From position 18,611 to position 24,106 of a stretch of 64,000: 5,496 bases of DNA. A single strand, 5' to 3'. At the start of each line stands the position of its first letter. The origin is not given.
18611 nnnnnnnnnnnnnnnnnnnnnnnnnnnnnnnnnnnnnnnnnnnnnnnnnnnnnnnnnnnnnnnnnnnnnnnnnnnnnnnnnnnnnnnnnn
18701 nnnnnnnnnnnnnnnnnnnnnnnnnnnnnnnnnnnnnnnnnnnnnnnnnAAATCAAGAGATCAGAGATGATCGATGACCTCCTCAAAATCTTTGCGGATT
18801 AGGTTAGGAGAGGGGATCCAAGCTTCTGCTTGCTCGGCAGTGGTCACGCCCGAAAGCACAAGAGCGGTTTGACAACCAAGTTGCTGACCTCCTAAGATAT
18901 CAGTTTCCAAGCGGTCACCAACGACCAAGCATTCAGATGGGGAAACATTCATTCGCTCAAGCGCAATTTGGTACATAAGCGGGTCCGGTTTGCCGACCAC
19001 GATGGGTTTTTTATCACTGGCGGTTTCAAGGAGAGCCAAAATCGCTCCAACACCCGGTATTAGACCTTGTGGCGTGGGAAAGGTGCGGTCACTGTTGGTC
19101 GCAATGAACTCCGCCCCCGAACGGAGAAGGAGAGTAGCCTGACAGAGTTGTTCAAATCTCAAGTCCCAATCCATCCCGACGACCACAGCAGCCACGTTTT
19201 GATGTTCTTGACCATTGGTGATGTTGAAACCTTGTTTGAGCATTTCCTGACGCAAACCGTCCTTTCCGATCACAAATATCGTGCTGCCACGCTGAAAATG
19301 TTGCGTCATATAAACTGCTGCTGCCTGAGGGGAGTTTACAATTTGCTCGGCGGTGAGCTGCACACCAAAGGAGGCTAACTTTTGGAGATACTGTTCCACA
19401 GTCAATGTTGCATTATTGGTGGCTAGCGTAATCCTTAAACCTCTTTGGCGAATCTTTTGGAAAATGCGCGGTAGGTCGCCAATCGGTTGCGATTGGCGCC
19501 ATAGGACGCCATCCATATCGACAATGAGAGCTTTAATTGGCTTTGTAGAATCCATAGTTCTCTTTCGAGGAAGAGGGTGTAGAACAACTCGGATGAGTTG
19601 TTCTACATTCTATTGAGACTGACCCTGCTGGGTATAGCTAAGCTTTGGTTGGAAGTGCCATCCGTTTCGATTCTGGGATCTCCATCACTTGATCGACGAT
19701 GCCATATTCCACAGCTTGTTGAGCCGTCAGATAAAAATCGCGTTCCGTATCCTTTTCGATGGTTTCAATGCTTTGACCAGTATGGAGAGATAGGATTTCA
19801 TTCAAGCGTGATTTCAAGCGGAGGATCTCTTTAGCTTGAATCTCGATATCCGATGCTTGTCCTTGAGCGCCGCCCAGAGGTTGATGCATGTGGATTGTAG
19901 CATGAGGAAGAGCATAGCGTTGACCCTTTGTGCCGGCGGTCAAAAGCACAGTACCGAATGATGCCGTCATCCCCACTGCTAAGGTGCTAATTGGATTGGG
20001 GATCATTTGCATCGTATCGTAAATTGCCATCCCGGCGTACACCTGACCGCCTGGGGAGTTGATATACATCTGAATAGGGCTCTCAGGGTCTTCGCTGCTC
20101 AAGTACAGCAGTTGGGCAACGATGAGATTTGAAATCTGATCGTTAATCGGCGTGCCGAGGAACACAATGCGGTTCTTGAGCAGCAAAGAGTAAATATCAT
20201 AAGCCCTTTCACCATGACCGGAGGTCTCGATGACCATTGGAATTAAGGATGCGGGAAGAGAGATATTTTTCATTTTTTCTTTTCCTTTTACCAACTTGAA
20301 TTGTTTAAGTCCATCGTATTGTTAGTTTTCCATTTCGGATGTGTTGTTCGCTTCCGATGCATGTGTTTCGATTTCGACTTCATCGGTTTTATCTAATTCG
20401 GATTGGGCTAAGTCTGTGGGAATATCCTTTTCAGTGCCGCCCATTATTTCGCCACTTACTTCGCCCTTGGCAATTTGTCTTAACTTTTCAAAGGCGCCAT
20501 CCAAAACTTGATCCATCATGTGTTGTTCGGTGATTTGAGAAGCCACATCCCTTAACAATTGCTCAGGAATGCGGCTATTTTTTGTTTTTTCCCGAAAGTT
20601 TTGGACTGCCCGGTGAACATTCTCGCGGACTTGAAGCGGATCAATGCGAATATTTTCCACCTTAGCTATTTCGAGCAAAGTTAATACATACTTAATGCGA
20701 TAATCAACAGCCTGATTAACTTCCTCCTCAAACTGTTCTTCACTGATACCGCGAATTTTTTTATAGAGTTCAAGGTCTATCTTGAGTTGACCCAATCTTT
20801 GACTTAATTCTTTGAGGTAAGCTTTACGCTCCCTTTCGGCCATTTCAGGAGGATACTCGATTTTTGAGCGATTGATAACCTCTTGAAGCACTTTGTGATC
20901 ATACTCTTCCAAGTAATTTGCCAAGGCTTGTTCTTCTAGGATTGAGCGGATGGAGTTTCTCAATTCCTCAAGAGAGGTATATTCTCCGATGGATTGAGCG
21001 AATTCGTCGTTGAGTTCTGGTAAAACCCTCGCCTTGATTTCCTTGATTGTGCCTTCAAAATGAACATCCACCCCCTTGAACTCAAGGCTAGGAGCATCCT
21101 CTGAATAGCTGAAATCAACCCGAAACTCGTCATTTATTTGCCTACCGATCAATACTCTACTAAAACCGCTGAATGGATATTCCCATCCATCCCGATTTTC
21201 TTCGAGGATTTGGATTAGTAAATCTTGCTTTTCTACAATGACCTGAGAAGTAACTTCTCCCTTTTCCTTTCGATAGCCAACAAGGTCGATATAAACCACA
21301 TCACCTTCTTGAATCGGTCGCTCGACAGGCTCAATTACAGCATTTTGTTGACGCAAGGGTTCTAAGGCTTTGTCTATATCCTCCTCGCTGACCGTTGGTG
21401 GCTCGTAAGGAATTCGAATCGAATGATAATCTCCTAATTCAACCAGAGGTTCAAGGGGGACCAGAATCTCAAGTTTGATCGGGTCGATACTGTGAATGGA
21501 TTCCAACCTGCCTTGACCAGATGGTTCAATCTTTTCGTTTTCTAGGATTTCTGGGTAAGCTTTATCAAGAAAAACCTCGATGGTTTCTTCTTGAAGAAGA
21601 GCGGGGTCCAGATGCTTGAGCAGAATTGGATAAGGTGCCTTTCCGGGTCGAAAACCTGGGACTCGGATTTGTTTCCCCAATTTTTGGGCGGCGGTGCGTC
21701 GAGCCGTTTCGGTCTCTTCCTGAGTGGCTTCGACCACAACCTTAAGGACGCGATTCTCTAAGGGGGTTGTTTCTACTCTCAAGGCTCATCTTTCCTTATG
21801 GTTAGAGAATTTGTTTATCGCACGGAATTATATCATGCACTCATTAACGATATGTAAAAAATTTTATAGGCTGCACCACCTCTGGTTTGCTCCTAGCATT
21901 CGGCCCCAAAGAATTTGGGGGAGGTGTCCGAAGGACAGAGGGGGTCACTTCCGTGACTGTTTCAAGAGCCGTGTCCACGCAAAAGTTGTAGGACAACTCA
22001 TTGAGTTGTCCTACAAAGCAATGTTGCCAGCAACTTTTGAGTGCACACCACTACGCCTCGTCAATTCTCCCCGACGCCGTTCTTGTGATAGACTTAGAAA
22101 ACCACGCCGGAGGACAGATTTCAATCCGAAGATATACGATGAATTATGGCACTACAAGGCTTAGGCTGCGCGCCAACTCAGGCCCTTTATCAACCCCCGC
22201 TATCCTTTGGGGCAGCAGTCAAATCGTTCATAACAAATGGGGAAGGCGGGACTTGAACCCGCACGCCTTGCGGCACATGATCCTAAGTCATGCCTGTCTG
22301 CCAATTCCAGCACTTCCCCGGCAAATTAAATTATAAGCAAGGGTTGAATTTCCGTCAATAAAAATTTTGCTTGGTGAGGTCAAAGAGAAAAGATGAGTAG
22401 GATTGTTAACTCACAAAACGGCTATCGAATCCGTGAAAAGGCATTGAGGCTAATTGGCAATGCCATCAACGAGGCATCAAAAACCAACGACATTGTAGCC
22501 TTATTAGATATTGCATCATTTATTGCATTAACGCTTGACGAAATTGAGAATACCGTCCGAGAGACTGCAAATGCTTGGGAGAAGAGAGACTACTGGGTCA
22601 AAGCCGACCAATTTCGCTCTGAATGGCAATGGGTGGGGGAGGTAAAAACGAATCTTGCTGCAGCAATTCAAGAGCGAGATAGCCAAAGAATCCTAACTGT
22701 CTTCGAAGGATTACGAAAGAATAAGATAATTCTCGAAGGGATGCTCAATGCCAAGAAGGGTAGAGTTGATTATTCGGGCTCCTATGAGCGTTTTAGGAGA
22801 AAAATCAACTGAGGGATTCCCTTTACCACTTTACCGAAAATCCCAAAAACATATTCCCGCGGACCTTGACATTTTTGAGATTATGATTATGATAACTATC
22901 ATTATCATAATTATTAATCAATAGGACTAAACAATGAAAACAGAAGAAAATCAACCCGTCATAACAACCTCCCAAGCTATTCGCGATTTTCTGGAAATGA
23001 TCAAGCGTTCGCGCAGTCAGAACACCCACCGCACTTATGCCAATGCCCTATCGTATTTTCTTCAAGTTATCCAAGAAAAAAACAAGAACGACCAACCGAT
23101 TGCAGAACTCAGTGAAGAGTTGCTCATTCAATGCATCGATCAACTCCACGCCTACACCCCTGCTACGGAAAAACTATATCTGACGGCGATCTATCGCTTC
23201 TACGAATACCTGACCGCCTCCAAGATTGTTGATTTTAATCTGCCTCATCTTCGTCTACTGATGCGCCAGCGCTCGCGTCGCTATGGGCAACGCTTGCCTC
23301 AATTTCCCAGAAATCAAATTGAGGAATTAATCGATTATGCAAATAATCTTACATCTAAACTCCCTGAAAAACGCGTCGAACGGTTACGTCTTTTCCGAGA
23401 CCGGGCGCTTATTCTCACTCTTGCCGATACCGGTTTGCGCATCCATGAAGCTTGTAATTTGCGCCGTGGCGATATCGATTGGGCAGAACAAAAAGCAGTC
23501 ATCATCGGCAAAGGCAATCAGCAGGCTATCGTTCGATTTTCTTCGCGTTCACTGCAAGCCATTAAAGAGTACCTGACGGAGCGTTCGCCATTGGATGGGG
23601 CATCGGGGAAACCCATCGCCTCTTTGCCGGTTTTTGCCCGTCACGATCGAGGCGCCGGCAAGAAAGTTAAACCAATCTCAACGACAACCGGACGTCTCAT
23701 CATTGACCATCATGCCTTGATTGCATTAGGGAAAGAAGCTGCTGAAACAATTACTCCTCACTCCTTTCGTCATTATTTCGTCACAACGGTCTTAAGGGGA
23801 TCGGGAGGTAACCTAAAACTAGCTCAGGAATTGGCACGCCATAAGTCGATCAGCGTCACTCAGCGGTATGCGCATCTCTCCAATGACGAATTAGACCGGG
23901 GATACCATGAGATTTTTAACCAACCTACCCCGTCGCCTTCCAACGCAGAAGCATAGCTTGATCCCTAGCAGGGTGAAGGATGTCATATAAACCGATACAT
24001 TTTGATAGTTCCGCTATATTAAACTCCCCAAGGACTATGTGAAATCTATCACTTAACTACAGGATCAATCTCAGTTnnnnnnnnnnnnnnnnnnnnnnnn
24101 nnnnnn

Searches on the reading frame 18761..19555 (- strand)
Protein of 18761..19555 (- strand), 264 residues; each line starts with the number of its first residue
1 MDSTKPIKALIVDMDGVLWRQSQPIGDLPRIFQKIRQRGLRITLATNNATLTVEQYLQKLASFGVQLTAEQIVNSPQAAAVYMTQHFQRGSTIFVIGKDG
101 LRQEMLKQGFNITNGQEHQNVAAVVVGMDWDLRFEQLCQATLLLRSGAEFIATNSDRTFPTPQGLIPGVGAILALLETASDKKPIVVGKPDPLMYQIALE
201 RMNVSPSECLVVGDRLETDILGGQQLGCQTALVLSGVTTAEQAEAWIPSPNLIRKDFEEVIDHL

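Call 39: search_protein_families(library=pfam, proteins=[window:18761-19555:-], max_evalue=0.00001)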
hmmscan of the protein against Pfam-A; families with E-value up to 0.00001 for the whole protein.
window:18761-19555:- (264 aa): 4 families
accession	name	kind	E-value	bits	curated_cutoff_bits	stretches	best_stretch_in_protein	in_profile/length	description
PF13344.12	Hydrolase_6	-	2.5e-25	88.9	27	1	11-110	2-100/101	Haloacid dehalogenase-like hydrolase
PF13242.12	Hydrolase_like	-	3.3e-22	78.6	22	1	187-259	2-74/75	HAD-hyrolase-like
PF00702.32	Hydrolase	-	9e-20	72.3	26.4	1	7-227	1-191/191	haloacid dehalogenase-like hydrolase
PF13419.12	HAD_2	-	1.5e-10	41.9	23.8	1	187-233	133-178/178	Haloacid dehalogenase-like hydrolase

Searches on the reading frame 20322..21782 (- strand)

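Call 39: search_protein_families(library=pfam, proteins=[window:20322-21782:-], max_evalue=0.00001)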
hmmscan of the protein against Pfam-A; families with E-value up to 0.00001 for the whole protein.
window:20322-21782:- (486 aa): 2 families
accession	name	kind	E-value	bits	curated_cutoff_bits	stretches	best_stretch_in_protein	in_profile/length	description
PF05697.18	Trigger_N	-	1.1e-27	97.5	22.2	1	1-141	1-142/144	Bacterial trigger factor protein (TF)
PF05698.19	Trigger_C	-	3.1e-17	63.5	22.7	1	270-427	1-161/162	Bacterial trigger factor protein (TF) C-terminus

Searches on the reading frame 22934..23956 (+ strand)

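Call 39: search_protein_families(library=pfam, proteins=[window:22934-23956:+], max_evalue=0.00001)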
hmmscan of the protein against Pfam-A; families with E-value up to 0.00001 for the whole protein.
window:22934-23956:+ (340 aa): 2 families
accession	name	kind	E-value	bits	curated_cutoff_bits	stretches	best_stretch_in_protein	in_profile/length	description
PF00589.27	Phage_integrase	-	4.8e-27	95.3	27.1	1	126-317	5-170/172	Phage integrase family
PF02899.23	Phage_int_SAM_1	-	4.1e-07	30.6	22.3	1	17-96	2-82/83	Phage integrase, N-terminal SAM-like domain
